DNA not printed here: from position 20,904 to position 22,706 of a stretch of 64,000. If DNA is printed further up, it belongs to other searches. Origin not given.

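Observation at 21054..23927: FRG-TPR protein followed by a methyltransferase-HNH fusion: possible two-gene conflict module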

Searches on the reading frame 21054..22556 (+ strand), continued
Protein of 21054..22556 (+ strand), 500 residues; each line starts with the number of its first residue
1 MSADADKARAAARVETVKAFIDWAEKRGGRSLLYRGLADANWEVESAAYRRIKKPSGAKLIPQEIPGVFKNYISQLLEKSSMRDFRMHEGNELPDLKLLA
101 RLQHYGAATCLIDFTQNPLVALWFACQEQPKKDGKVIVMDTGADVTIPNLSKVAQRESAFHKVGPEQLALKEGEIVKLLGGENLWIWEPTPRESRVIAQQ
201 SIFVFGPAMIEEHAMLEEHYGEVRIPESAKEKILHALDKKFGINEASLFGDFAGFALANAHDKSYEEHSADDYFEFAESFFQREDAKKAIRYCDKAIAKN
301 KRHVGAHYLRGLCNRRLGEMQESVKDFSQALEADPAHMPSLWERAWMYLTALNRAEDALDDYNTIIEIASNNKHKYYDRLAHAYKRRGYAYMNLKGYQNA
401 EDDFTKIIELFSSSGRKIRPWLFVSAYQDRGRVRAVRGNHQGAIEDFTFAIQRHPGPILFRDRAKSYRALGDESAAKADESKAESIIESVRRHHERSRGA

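Call 74: search_protein_families(library=pfam, proteins=[L093:6749-8539:+, L093:8541-10070:+, L093:10071-10334:+, L093:5601-6431:-, L093:4809-5567:-, L103:352-2157:+, L103:2078-3154:+, L088:6959-8452:+, L088:8455-8943:+, L088:6359-6949:+], max_evalue=0.001)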
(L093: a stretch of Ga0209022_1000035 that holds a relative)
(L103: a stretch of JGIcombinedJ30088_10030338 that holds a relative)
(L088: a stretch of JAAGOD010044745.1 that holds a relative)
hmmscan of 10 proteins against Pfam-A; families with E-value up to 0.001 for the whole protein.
L093:6749-8539:+ (596 aa): 14 families
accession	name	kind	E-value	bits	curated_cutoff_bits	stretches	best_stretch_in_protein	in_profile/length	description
PF00515.34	TPR_1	-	3.6e-46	153.6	27.8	5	338-368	4-34/34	Tetratricopeptide repeat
PF13414.12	TPR_11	-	2.9e-39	132.9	26.8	5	346-382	5-41/42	TPR repeat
PF07719.23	TPR_2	-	3.4e-33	111.4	27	2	338-368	4-34/34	Tetratricopeptide repeat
PF13371.12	TPR_9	-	3.7e-27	94.6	35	3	345-404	5-64/73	Tetratricopeptide repeat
PF13181.12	TPR_8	-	4.9e-26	89.1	25.7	0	403-436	1-34/34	Tetratricopeptide repeat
PF13431.12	TPR_17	-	1.6e-24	84.5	24.4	1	358-389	2-33/34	Tetratricopeptide repeat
PF13432.12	TPR_16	-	1.3e-19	70.7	32.7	3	480-532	6-58/65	Tetratricopeptide repeat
PF08867.16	FRG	-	1.5e-17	64.7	25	1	106-206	2-91/94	FRG domain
PF13424.12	TPR_12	-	1.4e-13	51.2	30.1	0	437-499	3-66/77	Tetratricopeptide repeat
PF13428.12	TPR_14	-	6.8e-13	48.3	23.5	0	338-376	4-42/44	Tetratricopeptide repeat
PF14559.12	TPR_19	-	1.2e-11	45.2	25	0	420-469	8-57/68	Tetratricopeptide repeat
PF13174.12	TPR_6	-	6.8e-11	42.5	26.3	0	374-401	5-32/33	Tetratricopeptide repeat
PF23914.1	TPR_CcmH_CycH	-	2.7e-07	31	42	1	335-468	12-152/158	Cytochrome c-type biogenesis protein H TPR domain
PF01239.28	PPTA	-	4e-05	23.5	29.5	0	351-376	1-26/32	Protein prenyltransferase alpha subunit repeat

L093:8541-10070:+ (509 aa): 4 families
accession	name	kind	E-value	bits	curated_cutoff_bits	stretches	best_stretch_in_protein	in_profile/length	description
PF01555.25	N6_N4_Mtase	-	2.7e-43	148.9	26.7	1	21-308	1-212/221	DNA methylase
PF22722.2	NA-iREase1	-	7.5e-07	29.5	27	1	370-449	18-92/106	NACHT-associated inactive Restriction Endonuclease 1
PF04471.18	Mrr_cat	-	0.00011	22.8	21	1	369-447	23-99/115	Restriction endonuclease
PF13847.12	Methyltransf_31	-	0.00069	19.8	27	0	276-325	2-53/145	Methyltransferase domain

L093:10071-10334:+ (87 aa): 3 families
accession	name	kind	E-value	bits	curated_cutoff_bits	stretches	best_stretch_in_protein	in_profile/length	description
PF01909.29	NTP_transf_2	-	5.1e-11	43.3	21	1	30-76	9-58/93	Nucleotidyltransferase domain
PF18765.7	Polbeta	-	4.6e-07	30.4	26.9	1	30-75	7-51/93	Polymerase beta, Nucleotidyltransferase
PF22600.2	MTPAP-like_central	-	4.3e-06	27.3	27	1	11-76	18-80/139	Poly(A) RNA polymerase, mitochondrial-like, central palm domain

L093:5601-6431:- (276 aa): 1 family
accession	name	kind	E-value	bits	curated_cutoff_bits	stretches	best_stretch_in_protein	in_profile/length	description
PF05721.19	PhyH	-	8.7e-24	85.4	22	1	29-230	3-211/213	Phytanoyl-CoA dioxygenase (PhyH)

L093:4809-5567:- (252 aa): 6 families
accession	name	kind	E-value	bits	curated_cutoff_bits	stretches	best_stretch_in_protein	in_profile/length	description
PF13561.12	adh_short_C2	-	4.9e-45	154.4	27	1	20-246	8-234/236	Enoyl-(Acyl carrier protein) reductase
PF00106.31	adh_short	-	1.6e-38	132.6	26.6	1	10-202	2-192/195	short chain dehydrogenase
PF08659.16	KR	-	5.5e-13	49.7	22.6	1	12-185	4-174/180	KR domain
PF01370.27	Epimerase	-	3.9e-07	30.2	20.9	1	12-117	2-94/240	NAD dependent epimerase/dehydratase family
PF03807.23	F420_oxidored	-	0.00033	21.6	21.6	1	9-63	1-46/94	NADP oxidoreductase coenzyme F420-dependent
PF01073.25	3Beta_HSD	-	0.00051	19.6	22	1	12-79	1-66/280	3-beta hydroxysteroid dehydrogenase/isomerase family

L103:352-2157:+ (601 aa): 16 families
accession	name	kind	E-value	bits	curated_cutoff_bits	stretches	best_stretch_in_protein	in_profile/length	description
PF13414.12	TPR_11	-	6.2e-34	115.9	26.8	4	380-421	1-42/42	TPR repeat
PF00515.34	TPR_1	-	9.6e-31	104.8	27.8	4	508-540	2-34/34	Tetratricopeptide repeat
PF13431.12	TPR_17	-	4.4e-24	83.1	24.4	1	530-562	2-34/34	Tetratricopeptide repeat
PF07719.23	TPR_2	-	1.4e-23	81.4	27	2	508-540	2-34/34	Tetratricopeptide repeat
PF13181.12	TPR_8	-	1.6e-21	75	25.7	1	374-405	2-33/34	Tetratricopeptide repeat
PF13371.12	TPR_9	-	8.5e-21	74.2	35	1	351-407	7-63/73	Tetratricopeptide repeat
PF08867.16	FRG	-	4.8e-16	59.9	25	1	108-203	2-93/94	FRG domain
PF13432.12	TPR_16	-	7.2e-14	52.3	32.7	1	412-475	2-65/65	Tetratricopeptide repeat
PF13428.12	TPR_14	-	1.6e-11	44.1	23.5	0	508-547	2-41/44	Tetratricopeptide repeat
PF13424.12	TPR_12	-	2.1e-10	41.1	30.1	1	374-435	4-73/77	Tetratricopeptide repeat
PF14559.12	TPR_19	-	4.2e-09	37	25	0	351-405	3-57/68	Tetratricopeptide repeat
PF23914.1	TPR_CcmH_CycH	-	8.7e-09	35.8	42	0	344-404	92-152/158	Cytochrome c-type biogenesis protein H TPR domain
PF13174.12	TPR_6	-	1.9e-06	28.5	26.3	0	442-474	1-33/33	Tetratricopeptide repeat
PF12895.13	ANAPC3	-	6.8e-06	26.7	27.2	0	352-393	36-76/82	Anaphase-promoting complex, cyclosome, subunit 3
PF12569.14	NatA_aux_su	-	0.00038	20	33.3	0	351-415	204-266/515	N-terminal acetyltransferase A, auxiliary subunit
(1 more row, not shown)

L103:2078-3154:+ (359 aa): 3 families
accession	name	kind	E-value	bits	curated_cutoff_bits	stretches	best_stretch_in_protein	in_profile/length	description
PF01555.25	N6_N4_Mtase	-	5.3e-43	148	26.7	1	45-339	1-217/221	DNA methylase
PF13847.12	Methyltransf_31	-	7.4e-06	26.2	27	0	302-346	2-49/145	Methyltransferase domain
PF01170.24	UPF0020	-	8.6e-05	22.7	22.3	0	299-318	24-43/197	RMKL-like, methyltransferase domain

L088:6959-8452:+ (497 aa): 18 families
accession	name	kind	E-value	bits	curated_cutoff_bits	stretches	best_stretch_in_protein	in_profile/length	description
PF00515.34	TPR_1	-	1.4e-55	183.3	27.8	5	422-455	1-34/34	Tetratricopeptide repeat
PF13414.12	TPR_11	-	1.6e-47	159.4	26.8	6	401-436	7-42/42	TPR repeat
PF07719.23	TPR_2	-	1.6e-41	137.4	27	5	422-455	1-34/34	Tetratricopeptide repeat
PF13181.12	TPR_8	-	8.1e-41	135.1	25.7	4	422-455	1-34/34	Tetratricopeptide repeat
PF13431.12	TPR_17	-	1.9e-30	103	24.4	3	411-439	2-30/34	Tetratricopeptide repeat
PF13424.12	TPR_12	-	2.3e-22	79.4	30.1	3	388-451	3-74/77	Tetratricopeptide repeat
PF13371.12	TPR_9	-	6.8e-22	77.7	35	1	403-455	10-62/73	Tetratricopeptide repeat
PF13432.12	TPR_16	-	4.8e-18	65.7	32.7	1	426-487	1-62/65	Tetratricopeptide repeat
PF13428.12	TPR_14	-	7.1e-16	57.6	23.5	0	424-463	3-42/44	Tetratricopeptide repeat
PF08867.16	FRG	-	1.1e-13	52.4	25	1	36-135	3-92/94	FRG domain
PF13174.12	TPR_6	-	4.2e-13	49.4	26.3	0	322-352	2-32/33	Tetratricopeptide repeat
PF01239.28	PPTA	-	4.5e-11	42.2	29.5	0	406-429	3-26/32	Protein prenyltransferase alpha subunit repeat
PF14559.12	TPR_19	-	4.9e-08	33.6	25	0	402-459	5-61/68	Tetratricopeptide repeat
PF12569.14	NatA_aux_su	-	7.3e-06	25.6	33.3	0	434-487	204-257/515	N-terminal acetyltransferase A, auxiliary subunit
PF13374.12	TPR_10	-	1.3e-05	25.5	27.5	0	422-451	2-31/42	Tetratricopeptide repeat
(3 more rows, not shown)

L088:8455-8943:+ (163 aa): 1 family
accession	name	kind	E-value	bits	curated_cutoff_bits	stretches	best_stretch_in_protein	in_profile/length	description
PF01555.25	N6_N4_Mtase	-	2.7e-22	80.2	26.7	1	59-163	1-106/221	DNA methylase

L088:6359-6949:+ (196 aa): 0 families

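Call 75: find_encoding_contigs(protein=P0139, flank=5000, max_places=2)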
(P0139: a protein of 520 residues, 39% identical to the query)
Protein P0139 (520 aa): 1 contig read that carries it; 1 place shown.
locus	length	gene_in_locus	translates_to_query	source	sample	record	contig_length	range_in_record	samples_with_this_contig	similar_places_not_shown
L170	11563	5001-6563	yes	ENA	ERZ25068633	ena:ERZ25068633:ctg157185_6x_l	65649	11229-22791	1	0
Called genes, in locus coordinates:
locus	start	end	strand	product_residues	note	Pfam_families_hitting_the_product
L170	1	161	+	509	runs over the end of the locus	PF01970:TctA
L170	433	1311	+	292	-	PF03446:NAD_binding_2, PF03807:F420_oxidored (weak), PF14833:NAD_binding_11, PF21761:RedAm-like_C (weak)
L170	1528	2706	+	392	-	PF00144:Beta-lactamase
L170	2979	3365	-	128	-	PF18478:PIN_10, PF18480:DUF5615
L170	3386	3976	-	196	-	PF04255:DUF433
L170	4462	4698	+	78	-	-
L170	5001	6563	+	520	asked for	PF08867:FRG, PF00515:TPR_1 (weak), PF13371:TPR_9, PF13432:TPR_16, PF00515:TPR_1 (weak), PF13414:TPR_11 (weak), PF00515:TPR_1 (weak), PF07719:TPR_2 (weak), +13 more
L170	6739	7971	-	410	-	PF02515:CoA_transf_3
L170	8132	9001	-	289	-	-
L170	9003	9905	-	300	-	-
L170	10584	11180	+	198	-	PF00652:Ricin_B_lectin (weak)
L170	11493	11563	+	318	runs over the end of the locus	-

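Call 76: find_encoding_contigs(protein=P0149, flank=5000, max_places=2)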
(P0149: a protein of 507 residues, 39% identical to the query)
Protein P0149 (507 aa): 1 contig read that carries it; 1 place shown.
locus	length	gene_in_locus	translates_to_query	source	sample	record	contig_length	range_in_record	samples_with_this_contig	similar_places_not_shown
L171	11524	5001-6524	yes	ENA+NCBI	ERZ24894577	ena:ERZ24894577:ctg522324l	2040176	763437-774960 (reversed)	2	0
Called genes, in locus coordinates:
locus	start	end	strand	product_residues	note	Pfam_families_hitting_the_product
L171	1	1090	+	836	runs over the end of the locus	PF02384:N6_Mtase, PF01170:UPF0020 (weak), PF07669:Eco57I (faint), PF01420:Methylase_S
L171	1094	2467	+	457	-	-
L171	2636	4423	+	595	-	PF01609:DDE_Tnp_1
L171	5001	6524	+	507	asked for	PF08867:FRG, PF00515:TPR_1, PF00515:TPR_1, PF00515:TPR_1, PF13414:TPR_11, PF13432:TPR_16, PF00515:TPR_1, PF13414:TPR_11, +23 more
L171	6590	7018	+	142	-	PF03852:Vsr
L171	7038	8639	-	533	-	PF19192:Response_reg_2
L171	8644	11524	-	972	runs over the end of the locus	PF13589:HATPase_c_3, PF19191:HEF_HK, PF02518:HATPase_c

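Call 77: find_encoding_contigs(protein=P0152, flank=5000, max_places=2)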
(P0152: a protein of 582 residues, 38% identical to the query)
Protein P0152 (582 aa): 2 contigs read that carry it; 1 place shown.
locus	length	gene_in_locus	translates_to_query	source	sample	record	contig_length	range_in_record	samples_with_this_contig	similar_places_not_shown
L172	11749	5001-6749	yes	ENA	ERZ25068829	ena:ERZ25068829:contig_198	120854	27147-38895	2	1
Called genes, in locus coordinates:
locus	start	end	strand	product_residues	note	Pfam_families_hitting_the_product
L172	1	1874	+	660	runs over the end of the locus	PF02384:N6_Mtase, PF01420:Methylase_S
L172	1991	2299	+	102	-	-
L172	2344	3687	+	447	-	PF13701:DDE_Tnp_1_4, PF01609:DDE_Tnp_1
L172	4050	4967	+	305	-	-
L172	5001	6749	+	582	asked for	PF08867:FRG, PF00515:TPR_1, PF07719:TPR_2 (weak), PF13181:TPR_8 (weak), PF13371:TPR_9 (weak), PF13414:TPR_11, PF13414:TPR_11, PF00515:TPR_1, +18 more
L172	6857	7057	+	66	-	-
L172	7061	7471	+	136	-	-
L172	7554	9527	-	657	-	PF02518:HATPase_c, PF13589:HATPase_c_3, PF14281:PDDEXK_4 (weak)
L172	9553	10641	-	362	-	PF00145:DNA_methylase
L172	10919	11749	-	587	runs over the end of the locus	PF00078:RVT_1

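Call 78: find_encoding_contigs(protein=P0145, flank=5000, max_places=2)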
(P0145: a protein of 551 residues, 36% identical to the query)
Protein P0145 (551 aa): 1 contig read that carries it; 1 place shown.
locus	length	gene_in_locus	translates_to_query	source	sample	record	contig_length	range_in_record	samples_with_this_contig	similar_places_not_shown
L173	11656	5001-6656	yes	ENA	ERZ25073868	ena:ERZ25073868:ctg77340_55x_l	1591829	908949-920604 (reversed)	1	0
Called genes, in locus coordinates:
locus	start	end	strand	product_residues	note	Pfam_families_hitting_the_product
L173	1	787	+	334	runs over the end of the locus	PF02615:Ldh_2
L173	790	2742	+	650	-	-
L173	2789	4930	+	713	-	-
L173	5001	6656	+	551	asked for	PF08867:FRG, PF00515:TPR_1, PF07719:TPR_2, PF13414:TPR_11, PF00515:TPR_1, PF13414:TPR_11, PF00515:TPR_1, PF13432:TPR_16, +53 more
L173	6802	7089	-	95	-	PF13442:Cytochrome_CBB3 (weak), PF00034:Cytochrom_C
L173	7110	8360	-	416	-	PF23500:DUF7133, PF07995:GSDH, PF22807:TrAA12 (weak)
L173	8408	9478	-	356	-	PF01494:FAD_binding_3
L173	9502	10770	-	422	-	PF07992:Pyr_redox_2 (weak), PF01494:FAD_binding_3 (faint), PF00890:FAD_binding_2, PF01266:DAO, PF03486:HI0933_like (faint)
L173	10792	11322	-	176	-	PF04205:FMN_bind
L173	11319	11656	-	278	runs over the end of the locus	PF03116:NQR2_RnfD_RnfE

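Call 101: find_related_loci(query=A3, collection=viral_contigs, flank=5000)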
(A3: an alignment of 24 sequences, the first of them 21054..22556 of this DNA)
Query A3 (500 aa) in viral_contigs; peptide patterns used: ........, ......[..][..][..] (x = any residue, [..] = any of these).
81 stretches matched a pattern, but none encodes a relative of the query by tblastn (E <= 1e-3).

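Call 111: search_protein_families(library=phrogs, proteins=[window:21054-22556:+], max_evalue=0.001)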
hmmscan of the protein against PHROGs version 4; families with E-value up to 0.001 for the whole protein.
window:21054-22556:+ (500 aa): 3 families
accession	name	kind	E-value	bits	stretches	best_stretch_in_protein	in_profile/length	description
phrog_4962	-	unknown function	9.7e-18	65.2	1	14-256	174-447/467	-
phrog_7590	-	unknown function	7.9e-16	59.5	2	327-483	78-217/234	-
phrog_24967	-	unknown function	4e-09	37.1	1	95-132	94-131/385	-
